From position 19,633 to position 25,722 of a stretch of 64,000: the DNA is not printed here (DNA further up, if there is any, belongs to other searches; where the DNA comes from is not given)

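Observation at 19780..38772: Single 19 kb gene for a ~6,330-aa lipoprotein-anchored, multi-module beta-helix/Ig-like surface giant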

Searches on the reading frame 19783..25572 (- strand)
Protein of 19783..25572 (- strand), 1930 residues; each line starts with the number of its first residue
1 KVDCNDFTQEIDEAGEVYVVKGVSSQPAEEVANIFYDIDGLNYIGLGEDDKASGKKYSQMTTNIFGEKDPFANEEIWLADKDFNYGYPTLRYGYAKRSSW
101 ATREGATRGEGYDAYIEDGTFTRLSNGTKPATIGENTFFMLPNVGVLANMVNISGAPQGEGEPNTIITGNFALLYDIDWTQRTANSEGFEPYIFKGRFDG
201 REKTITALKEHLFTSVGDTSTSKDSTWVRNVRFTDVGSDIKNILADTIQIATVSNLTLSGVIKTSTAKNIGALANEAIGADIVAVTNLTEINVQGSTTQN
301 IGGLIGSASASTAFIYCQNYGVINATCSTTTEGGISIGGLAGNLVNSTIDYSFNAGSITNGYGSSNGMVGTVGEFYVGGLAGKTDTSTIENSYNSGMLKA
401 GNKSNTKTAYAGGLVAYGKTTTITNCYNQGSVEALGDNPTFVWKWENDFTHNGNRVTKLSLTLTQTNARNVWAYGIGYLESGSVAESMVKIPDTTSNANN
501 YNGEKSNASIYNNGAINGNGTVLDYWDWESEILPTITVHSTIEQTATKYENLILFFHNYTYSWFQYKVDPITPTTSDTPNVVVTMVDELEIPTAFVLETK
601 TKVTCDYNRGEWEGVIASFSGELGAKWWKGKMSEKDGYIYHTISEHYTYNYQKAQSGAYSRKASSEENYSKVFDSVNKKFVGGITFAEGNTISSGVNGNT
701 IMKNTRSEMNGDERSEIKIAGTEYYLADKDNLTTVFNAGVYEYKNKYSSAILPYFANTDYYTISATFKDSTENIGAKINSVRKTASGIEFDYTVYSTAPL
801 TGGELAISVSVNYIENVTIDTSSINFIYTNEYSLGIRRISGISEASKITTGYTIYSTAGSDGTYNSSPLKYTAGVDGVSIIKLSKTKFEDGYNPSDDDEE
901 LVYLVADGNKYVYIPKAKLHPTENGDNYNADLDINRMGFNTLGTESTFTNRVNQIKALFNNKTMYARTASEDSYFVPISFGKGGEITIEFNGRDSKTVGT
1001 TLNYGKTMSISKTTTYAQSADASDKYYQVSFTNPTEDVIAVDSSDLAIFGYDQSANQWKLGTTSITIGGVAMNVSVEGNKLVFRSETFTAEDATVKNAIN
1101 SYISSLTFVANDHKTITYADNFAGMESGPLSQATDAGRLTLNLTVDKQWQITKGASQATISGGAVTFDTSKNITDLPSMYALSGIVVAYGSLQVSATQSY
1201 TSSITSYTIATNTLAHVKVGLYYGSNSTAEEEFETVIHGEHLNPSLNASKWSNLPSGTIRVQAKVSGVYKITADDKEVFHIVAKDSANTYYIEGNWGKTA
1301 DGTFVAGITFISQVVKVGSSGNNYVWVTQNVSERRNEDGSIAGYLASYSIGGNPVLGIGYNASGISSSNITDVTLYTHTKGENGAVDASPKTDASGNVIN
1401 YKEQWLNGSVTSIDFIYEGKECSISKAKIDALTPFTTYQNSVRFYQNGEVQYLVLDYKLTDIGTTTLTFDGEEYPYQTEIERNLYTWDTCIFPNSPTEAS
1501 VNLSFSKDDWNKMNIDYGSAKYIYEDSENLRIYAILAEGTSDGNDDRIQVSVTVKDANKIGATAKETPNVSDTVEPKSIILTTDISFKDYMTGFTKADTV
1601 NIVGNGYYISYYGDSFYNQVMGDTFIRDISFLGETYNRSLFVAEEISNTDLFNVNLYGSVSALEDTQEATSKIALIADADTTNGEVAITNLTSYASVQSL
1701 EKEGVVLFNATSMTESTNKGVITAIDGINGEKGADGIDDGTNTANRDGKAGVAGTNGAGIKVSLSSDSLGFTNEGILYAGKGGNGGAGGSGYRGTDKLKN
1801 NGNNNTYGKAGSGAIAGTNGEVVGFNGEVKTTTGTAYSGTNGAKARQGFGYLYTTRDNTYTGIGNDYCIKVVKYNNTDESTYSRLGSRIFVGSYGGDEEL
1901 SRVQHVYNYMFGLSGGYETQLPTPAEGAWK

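Call 6: search_protein_families(library=pfam, proteins=[window:19783-25572:-], max_evalue=1)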
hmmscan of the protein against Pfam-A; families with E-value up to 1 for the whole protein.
window:19783-25572:- (1930 aa): 1 family
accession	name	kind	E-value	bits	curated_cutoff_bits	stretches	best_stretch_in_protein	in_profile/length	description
PF07581.17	Glug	-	0.00039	21.1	20.5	2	374-396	2-25/28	The GLUG motif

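Call 7: search_protein_families(library=ncbifam, proteins=[window:19783-25572:-], max_evalue=1)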
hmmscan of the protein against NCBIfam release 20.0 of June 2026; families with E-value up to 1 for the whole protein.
window:19783-25572:- (1930 aa): 0 families
